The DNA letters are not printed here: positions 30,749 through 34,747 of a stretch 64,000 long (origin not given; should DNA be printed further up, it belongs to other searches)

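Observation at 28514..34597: NuoE-like / HydB-like / (2Fe2S-GltD-4Fe4S-MopB-like) operon: candidate Bfu/Stn-type electron-bifurcating NADH-NADPH-ferredoxin enzyme with an extra domain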

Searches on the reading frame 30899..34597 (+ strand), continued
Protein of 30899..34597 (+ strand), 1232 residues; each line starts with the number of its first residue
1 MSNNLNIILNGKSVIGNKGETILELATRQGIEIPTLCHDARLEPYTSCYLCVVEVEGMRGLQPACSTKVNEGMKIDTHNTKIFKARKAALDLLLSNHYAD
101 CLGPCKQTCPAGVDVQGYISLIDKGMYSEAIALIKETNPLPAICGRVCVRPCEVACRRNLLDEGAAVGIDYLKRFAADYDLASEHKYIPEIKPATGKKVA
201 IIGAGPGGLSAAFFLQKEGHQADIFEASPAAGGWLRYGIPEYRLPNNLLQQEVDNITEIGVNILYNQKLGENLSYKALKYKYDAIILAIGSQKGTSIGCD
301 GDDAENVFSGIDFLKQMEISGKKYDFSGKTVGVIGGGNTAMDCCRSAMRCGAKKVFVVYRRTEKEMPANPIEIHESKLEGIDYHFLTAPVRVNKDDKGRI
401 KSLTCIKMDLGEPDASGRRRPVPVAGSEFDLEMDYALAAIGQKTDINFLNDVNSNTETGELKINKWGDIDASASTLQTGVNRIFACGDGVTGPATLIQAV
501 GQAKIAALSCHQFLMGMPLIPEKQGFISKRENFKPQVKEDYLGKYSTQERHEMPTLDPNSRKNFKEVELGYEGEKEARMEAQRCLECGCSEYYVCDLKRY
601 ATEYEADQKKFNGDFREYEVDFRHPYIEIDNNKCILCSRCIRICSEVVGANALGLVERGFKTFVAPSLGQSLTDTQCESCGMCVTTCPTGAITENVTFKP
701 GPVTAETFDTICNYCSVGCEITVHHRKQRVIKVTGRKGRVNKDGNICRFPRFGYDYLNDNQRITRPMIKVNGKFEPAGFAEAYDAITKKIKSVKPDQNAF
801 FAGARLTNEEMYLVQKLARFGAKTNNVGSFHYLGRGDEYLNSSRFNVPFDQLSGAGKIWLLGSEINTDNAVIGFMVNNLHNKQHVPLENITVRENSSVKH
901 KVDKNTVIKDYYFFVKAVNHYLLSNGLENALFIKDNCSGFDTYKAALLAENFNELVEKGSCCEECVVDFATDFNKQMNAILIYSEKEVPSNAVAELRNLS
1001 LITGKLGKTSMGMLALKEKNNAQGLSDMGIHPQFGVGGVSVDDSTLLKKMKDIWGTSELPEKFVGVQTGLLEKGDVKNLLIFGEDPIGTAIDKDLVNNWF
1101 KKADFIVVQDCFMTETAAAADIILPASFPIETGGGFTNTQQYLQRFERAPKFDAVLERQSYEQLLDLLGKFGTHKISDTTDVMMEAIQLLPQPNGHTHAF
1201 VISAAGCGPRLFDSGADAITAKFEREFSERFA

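Call 16: find_homologous_proteins(query=window:30899-34597:+, max_evalue=1e-20)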
Query window:30899-34597:+ (1232 aa): 7997 proteins with E <= 1e-20 among 8000 candidates; the best 120 are listed.
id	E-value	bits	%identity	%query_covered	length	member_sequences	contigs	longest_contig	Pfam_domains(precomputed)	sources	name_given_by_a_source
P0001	0.0e+0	2030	70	100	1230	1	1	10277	PF14697.12,PF13241.13,PF00384.28,PF13450.13,PF07992.21,PF00070.34,PF12838.13,PF22117.3,PF13510.12,PF14691.12,PF13738.13,PF04879.22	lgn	-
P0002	0.0e+0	1985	69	100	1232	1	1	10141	PF14697.12,PF00384.28,PF13450.13,PF07992.21,PF00070.34,PF12838.13,PF22117.3,PF13510.12,PF14691.12,PF02826.26,PF13738.13,PF04879.22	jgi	jgi:formate dehydrogenase major subunit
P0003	0.0e+0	1984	68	100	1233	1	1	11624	PF14697.12,PF13510.12,PF00384.28,PF13450.13,PF14691.12,PF07992.21,PF00070.34,PF13738.13,PF12838.13,PF22117.3,PF04879.22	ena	-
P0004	0.0e+0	1982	68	100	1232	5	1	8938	PF13510.12,PF00384.28,PF13450.13,PF14691.12,PF07992.21,PF00070.34,PF00037.33,PF13738.13,PF12838.13,PF22117.3,PF04879.22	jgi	-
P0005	0.0e+0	1982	67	100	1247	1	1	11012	PF14697.12,PF13510.12,PF00384.28,PF13450.13,PF14691.12,PF07992.21,PF00070.34,PF13738.13,PF12838.13,PF22117.3,PF04879.22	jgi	jgi:formate dehydrogenase major subunit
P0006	0.0e+0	1980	68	100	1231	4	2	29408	PF14697.12,PF00384.28,PF13450.13,PF07992.21,PF00070.34,PF12838.13,PF22117.3,PF13510.12,PF14691.12,PF00037.33,PF13738.13,PF04879.22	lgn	-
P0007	0.0e+0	1976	68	100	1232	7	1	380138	PF14697.12,PF13510.12,PF00384.28,PF13450.13,PF14691.12,PF07992.21,PF00070.34,PF13738.13,PF12838.13,PF22117.3,PF04879.22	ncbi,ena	-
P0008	0.0e+0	1974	69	100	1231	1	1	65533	PF14697.12,PF00384.28,PF13450.13,PF07992.21,PF00070.34,PF12838.13,PF22117.3,PF13510.12,PF01593.31,PF14691.12,PF13738.13,PF04879.22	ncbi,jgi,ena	-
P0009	0.0e+0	1969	68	100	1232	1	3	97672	PF14697.12,PF13510.12,PF00384.28,PF13450.13,PF14691.12,PF07992.21,PF00070.34,PF13738.13,PF12838.13,PF22117.3,PF04879.22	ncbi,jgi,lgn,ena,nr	ncbi:MAG TPA: FAD-dependent oxidoreductase [Bacteroidales bacterium]|nr:FAD-dependent oxidoreductase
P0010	0.0e+0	1969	68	99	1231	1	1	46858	PF14697.12,PF13241.13,PF00384.28,PF13450.13,PF07992.21,PF00070.34,PF12838.13,PF22117.3,PF13510.12,PF14691.12,PF13738.13,PF04879.22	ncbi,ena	ncbi:MAG: FAD-dependent oxidoreductase [Bacteroidota bacterium]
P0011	0.0e+0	1967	68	100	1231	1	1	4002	PF14697.12,PF13510.12,PF00384.28,PF13450.13,PF14691.12,PF07992.21,PF00070.34,PF13738.13,PF22117.3,PF04879.22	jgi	jgi:formate dehydrogenase major subunit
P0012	0.0e+0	1965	68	100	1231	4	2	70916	PF13510.12,PF00384.28,PF13450.13,PF14691.12,PF07992.21,PF00070.34,PF13738.13,PF22117.3,PF04879.22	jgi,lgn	jgi:formate dehydrogenase major subunit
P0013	0.0e+0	1960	67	100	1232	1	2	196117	PF14697.12,PF13510.12,PF00384.28,PF13450.13,PF14691.12,PF07992.21,PF00070.34,PF13738.13,PF12838.13,PF22117.3,PF04879.22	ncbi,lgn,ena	ncbi:MAG: FAD-dependent oxidoreductase [Bacteroidota bacterium]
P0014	0.0e+0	1959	68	100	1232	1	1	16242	PF14697.12,PF00384.28,PF13450.13,PF07992.21,PF00070.34,PF03486.21,PF12838.13,PF22117.3,PF13510.12,PF01593.31,PF14691.12,PF13738.13,PF04879.22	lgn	-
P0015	0.0e+0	1958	68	100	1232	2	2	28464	PF14697.12,PF13510.12,PF00384.28,PF13450.13,PF14691.12,PF07992.21,PF00070.34,PF13738.13,PF12838.13,PF22117.3,PF04879.22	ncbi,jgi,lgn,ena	-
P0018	0.0e+0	1956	67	100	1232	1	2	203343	PF13510.12,PF00384.28,PF13450.13,PF14691.12,PF07992.21,PF00070.34,PF13738.13,PF12838.13,PF22117.3,PF04879.22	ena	-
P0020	0.0e+0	1949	67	100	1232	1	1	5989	PF14697.12,PF13510.12,PF00384.28,PF13450.13,PF14691.12,PF07992.21,PF00070.34,PF13738.13,PF22117.3,PF04879.22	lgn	-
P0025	0.0e+0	1937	67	100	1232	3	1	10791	PF14697.12,PF00384.28,PF13450.13,PF07992.21,PF00070.34,PF12838.13,PF22117.3,PF13510.12,PF14691.12,PF00037.33,PF13738.13,PF04879.22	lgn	-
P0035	0.0e+0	1922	67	100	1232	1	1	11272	PF14697.12,PF00384.28,PF13450.13,PF07992.21,PF00070.34,PF12838.13,PF22117.3,PF13510.12,PF14691.12,PF00037.33,PF13738.13,PF04879.22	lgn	-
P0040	0.0e+0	1918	66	100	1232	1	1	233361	PF13510.12,PF13241.13,PF00384.28,PF13450.13,PF14691.12,PF07992.21,PF00070.34,PF13738.13,PF12838.13,PF22117.3,PF04879.22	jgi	jgi:formate dehydrogenase major subunit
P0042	0.0e+0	1917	66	100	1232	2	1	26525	PF14697.12,PF00384.28,PF13450.13,PF07992.21,PF00070.34,PF03486.21,PF12838.13,PF22117.3,PF13510.12,PF14691.12,PF00037.33,PF13738.13,PF04879.22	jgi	-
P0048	0.0e+0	1910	66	100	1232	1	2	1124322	PF14697.12,PF13510.12,PF00384.28,PF13450.13,PF14691.12,PF07992.21,PF00070.34,PF13738.13,PF12838.13,PF22117.3,PF04879.22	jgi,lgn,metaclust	metaclust:\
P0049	0.0e+0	1910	66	100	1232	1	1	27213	PF14697.12,PF13510.12,PF00384.28,PF13450.13,PF14691.12,PF07992.21,PF00070.34,PF13738.13,PF12838.13,PF22117.3,PF04879.22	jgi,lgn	jgi:formate dehydrogenase major subunit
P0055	0.0e+0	1907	66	100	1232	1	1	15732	PF14697.12,PF00384.28,PF13450.13,PF07992.21,PF00070.34,PF12838.13,PF22117.3,PF13510.12,PF01593.31,PF14691.12,PF13738.13,PF04879.22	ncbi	-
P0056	0.0e+0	1906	65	100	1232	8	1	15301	PF14697.12,PF00384.28,PF13450.13,PF07992.21,PF00070.34,PF12838.13,PF22117.3,PF01266.31,PF13510.12,PF14691.12,PF13738.13,PF04879.22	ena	-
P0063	0.0e+0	1902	65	100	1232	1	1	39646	PF14697.12,PF00384.28,PF13450.13,PF07992.21,PF00070.34,PF12838.13,PF22117.3,PF13510.12,PF14691.12,PF00037.33,PF13738.13,PF04879.22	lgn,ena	-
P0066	0.0e+0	1900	65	100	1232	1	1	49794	PF14697.12,PF00384.28,PF13450.13,PF07992.21,PF00070.34,PF12838.13,PF22117.3,PF13510.12,PF14691.12,PF00037.33,PF13738.13,PF04879.22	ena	-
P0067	0.0e+0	1900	65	100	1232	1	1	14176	PF13510.12,PF13241.13,PF00384.28,PF13450.13,PF14691.12,PF00890.31,PF07992.21,PF00070.34,PF13738.13,PF22117.3,PF04879.22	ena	-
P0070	0.0e+0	1897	65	100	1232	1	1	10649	PF13510.12,PF13241.13,PF00384.28,PF13450.13,PF14691.12,PF00890.31,PF07992.21,PF00070.34,PF13738.13,PF22117.3,PF04879.22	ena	-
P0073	0.0e+0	1895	65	100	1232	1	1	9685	PF13510.12,PF13241.13,PF00384.28,PF13450.13,PF14691.12,PF00890.31,PF07992.21,PF00070.34,PF13738.13,PF22117.3,PF04879.22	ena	-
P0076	0.0e+0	1894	65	100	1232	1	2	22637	PF13510.12,PF13241.13,PF00384.28,PF13450.13,PF14691.12,PF00890.31,PF07992.21,PF00070.34,PF13738.13,PF22117.3,PF04879.22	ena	-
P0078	0.0e+0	1894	65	100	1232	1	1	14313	PF13510.12,PF13241.13,PF00384.28,PF13450.13,PF14691.12,PF00890.31,PF07992.21,PF00070.34,PF13738.13,PF22117.3,PF04879.22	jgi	-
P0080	0.0e+0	1893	65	100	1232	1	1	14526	PF13510.12,PF13241.13,PF00384.28,PF13450.13,PF14691.12,PF00890.31,PF07992.21,PF00070.34,PF13738.13,PF22117.3,PF04879.22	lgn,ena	-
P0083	0.0e+0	1893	65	100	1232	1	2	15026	PF13510.12,PF13241.13,PF00384.28,PF13450.13,PF14691.12,PF00890.31,PF07992.21,PF00070.34,PF13738.13,PF22117.3,PF04879.22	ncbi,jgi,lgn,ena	-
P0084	0.0e+0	1892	65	100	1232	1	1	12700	PF13510.12,PF13241.13,PF00384.28,PF13450.13,PF14691.12,PF00890.31,PF07992.21,PF00070.34,PF13738.13,PF22117.3,PF04879.22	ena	-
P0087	0.0e+0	1890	65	100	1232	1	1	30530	PF14697.12,PF13241.13,PF00384.28,PF13450.13,PF07992.21,PF00070.34,PF12838.13,PF22117.3,PF13510.12,PF14691.12,PF13738.13,PF04879.22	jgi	jgi:formate dehydrogenase major subunit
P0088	0.0e+0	1889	65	100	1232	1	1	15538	PF13510.12,PF13241.13,PF00384.28,PF13450.13,PF14691.12,PF00890.31,PF07992.21,PF00070.34,PF13738.13,PF22117.3,PF04879.22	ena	-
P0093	0.0e+0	1886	65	100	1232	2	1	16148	PF14697.12,PF00384.28,PF13450.13,PF07992.21,PF00070.34,PF12838.13,PF22117.3,PF13510.12,PF14691.12,PF00890.31,PF13738.13,PF04879.22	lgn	-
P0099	0.0e+0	1883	64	100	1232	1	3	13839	PF14697.12,PF13510.12,PF00384.28,PF13450.13,PF14691.12,PF07992.21,PF00070.34,PF13738.13,PF12838.13,PF22117.3,PF04879.22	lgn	-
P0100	0.0e+0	1881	64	100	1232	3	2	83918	PF14697.12,PF13241.13,PF00384.28,PF13450.13,PF07992.21,PF00070.34,PF12838.13,PF22117.3,PF13510.12,PF14691.12,PF00890.31,PF13738.13,PF04879.22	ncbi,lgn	-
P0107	0.0e+0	1879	65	100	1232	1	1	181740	PF14697.12,PF13510.12,PF00384.28,PF13450.13,PF14691.12,PF07992.21,PF00070.34,PF13738.13,PF12838.13,PF22117.3,PF04879.22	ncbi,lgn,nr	ncbi:MAG: FAD-dependent oxidoreductase [Bacteroidetes bacterium]|nr:FAD-dependent oxidoreductase [Ba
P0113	0.0e+0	1877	65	100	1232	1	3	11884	PF14697.12,PF00384.28,PF13450.13,PF07992.21,PF00070.34,PF12838.13,PF22117.3,PF13510.12,PF01593.31,PF14691.12,PF13738.13,PF04879.22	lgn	-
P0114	0.0e+0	1877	65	100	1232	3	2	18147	PF14697.12,PF13510.12,PF00384.28,PF13450.13,PF14691.12,PF07992.21,PF00070.34,PF13738.13,PF12838.13,PF22117.3,PF04879.22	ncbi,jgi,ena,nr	ncbi:MAG: hypothetical protein A2046_04925 [Bacteroidetes bacterium GWA2_30_7]|nr:MAG: hypothetical 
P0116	0.0e+0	1876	64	100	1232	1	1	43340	PF14697.12,PF13241.13,PF00384.28,PF13450.13,PF07992.21,PF00070.34,PF12838.13,PF22117.3,PF13510.12,PF14691.12,PF13738.13,PF04879.22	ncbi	-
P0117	0.0e+0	1875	64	100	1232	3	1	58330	PF14697.12,PF13510.12,PF00384.28,PF13450.13,PF14691.12,PF07992.21,PF00070.34,PF13738.13,PF22117.3,PF04879.22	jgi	-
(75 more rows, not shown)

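Call 17: find_related_loci(query=window:30899-34597:+, collection=genome_contigs, flank=8000)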
Query window:30899-34597:+ (1232 aa) in genome_contigs; peptide patterns used: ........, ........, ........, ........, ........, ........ (x = any residue, [..] = any of these).
358 stretches matched a pattern; 307 encode a relative of the query (tblastn E <= 1e-3); the best 80 are kept; 80 distinct loci.
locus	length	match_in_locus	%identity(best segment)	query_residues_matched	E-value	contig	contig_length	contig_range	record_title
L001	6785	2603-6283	68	5-1231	0e+0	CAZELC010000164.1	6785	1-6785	MAG TPA_asm: uncultured Bacteroidales bacterium isolate SRP220891_co1_21 genome assembly, contig: NODE_22242_length_6785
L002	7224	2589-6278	66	1-1231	0e+0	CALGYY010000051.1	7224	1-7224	MAG TPA_asm: uncultured Bacteroidetes bacterium isolate SRR3330212_bin.90_CONCOCT_v1.1_MAG genome assembly, contig: ERZ7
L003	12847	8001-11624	67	1-1231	0e+0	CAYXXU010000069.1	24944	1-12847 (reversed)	MAG TPA_asm: uncultured Bacteroidales bacterium isolate SRP220891_co2_158 genome assembly, contig: NODE_3068_length_2494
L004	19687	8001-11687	67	3-1232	0e+0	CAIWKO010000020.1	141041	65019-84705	MAG: uncultured Bacteroidales bacterium isolate AlinenLipids_bin-7433 genome assembly, contig: bin-7433:20/70, whole gen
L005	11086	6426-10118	65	1-1231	0e+0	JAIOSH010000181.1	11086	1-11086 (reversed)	MAG: Bacteroidales bacterium isolate SMBSF39 bin_16_k127_98646, whole genome shotgun sequence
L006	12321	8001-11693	66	1-1231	0e+0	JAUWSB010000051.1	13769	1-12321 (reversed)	MAG: Bacteroidota bacterium isolate CSMAG_2543 CSMAG_2543_k127_7308228_length_13769_cov_67.7712, whole genome shotgun se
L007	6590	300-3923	67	1-1231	0e+0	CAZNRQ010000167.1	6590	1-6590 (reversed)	MAG TPA_asm: uncultured Bacteroidales bacterium isolate SRP142039_co2_135 genome assembly, contig: NODE_12081_length_659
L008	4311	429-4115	64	1-1231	0e+0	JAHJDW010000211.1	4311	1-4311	MAG: Bacteroidetes bacterium isolate Modern_marine.mb.87 Modern_marine.mb.87_k141_1593727, whole genome shotgun sequence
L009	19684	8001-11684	66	1-1227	0e+0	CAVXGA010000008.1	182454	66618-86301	MAG: uncultured Bacteroidales bacterium isolate MFD02416.bin.2.9 genome assembly, contig: contig_22510, whole genome sho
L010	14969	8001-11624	66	1-1231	0e+0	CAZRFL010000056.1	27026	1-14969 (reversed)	MAG TPA_asm: uncultured Bacteroidales bacterium isolate SRP272421_co1_615 genome assembly, contig: NODE_4185_length_2702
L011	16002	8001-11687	66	3-1232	0e+0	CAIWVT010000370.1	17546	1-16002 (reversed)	uncultured bacterium isolate KR_bin-2776 genome assembly, contig: bin-2776:370/679, whole genome shotgun sequence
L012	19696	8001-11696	66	1-1231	0e+0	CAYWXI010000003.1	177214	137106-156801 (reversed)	MAG TPA_asm: uncultured Bacteroidales bacterium isolate SRP167671_co1_176 genome assembly, contig: NODE_45_length_177214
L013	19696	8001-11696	65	1-1231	0e+0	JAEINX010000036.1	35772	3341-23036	MAG: Bacteroidales bacterium isolate MAG15 NODE_958_length_35772_cov_6.904412, whole genome shotgun sequence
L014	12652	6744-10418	65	1-1224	0e+0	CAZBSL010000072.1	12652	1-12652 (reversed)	MAG TPA_asm: uncultured Bacteroidales bacterium isolate binchicken_co243_243 genome assembly, contig: NODE_4272_length_1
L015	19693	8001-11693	65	1-1231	0e+0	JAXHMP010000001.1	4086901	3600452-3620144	MAG: Bacteroidota bacterium isolate Salar_de_Ascotan_soil_MAG_ASO55 contig_531_polypolish, whole genome shotgun sequence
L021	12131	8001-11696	63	1-1232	0e+0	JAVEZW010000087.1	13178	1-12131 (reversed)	MAG: Bacteroidales bacterium isolate BF4_75 NODE_14960_length_13178_cov_8.829975_Biofilm4, whole genome shotgun sequence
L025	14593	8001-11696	64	1-1232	0e+0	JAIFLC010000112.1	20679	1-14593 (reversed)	MAG: Bacteroidetes bacterium isolate bin_153 scaffold_5862, whole genome shotgun sequence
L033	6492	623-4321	63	1-1232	0e+0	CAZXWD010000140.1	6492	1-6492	MAG TPA_asm: uncultured Bacteroidales bacterium isolate SRP332253_co2_111 genome assembly, contig: NODE_12806_length_649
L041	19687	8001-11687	63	3-1232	0e+0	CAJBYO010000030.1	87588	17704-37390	MAG: uncultured Bacteroidales bacterium isolate Loc080925-6m_bin-0522 genome assembly, contig: bin-0522:030/104, whole g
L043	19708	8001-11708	63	1-1229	0e+0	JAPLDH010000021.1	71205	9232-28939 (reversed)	MAG: Bacteroidetes bacterium isolate LacPavin_0419_WC90_MAG_42_101 LacPavin_0419_WC90_scaffold_1109129, whole genome sho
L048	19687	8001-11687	62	3-1232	0e+0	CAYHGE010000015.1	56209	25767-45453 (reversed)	MAG TPA_asm: uncultured Draconibacterium sp. isolate ERP119702_co1_334 genome assembly, contig: NODE_453_length_56209_co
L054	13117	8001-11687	62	1-1229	0e+0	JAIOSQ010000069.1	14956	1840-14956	MAG: Bacteroidales bacterium isolate SMBSF48 bin_32_k127_582748, whole genome shotgun sequence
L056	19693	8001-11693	62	1-1232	0e+0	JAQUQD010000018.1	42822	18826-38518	MAG: Bacteroidales bacterium isolate STD1_41 NODE_1713_length_42822_cov_3.895398_Sandtown_D1, whole genome shotgun seque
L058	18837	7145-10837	63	1-1232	0e+0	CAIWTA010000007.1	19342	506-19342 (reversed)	MAG: uncultured Bacteroidales bacterium isolate KR5_bin-778 genome assembly, contig: bin-778:007/329, whole genome shotg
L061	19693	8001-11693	62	1-1232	0e+0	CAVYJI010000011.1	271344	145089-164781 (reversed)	MAG: uncultured Bacteroidales bacterium isolate MFD01476.bin.1.15 genome assembly, contig: contig_49850, whole genome sh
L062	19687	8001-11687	62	3-1232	0e+0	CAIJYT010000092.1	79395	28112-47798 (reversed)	MAG: uncultured Bacteroidales bacterium isolate KR_bin-2728 genome assembly, contig: bin-2728:092/289, whole genome shot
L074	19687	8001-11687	61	3-1232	0e+0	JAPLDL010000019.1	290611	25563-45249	MAG: Bacteroidetes bacterium isolate LacPavin_0419_WC90_MAG_45_16 LacPavin_0419_WC90_scaffold_279898, whole genome shotg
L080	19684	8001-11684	61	5-1231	0e+0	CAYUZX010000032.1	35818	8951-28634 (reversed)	MAG TPA_asm: uncultured Prolixibacteraceae bacterium isolate SRP178699_co1_420 genome assembly, contig: NODE_1159_length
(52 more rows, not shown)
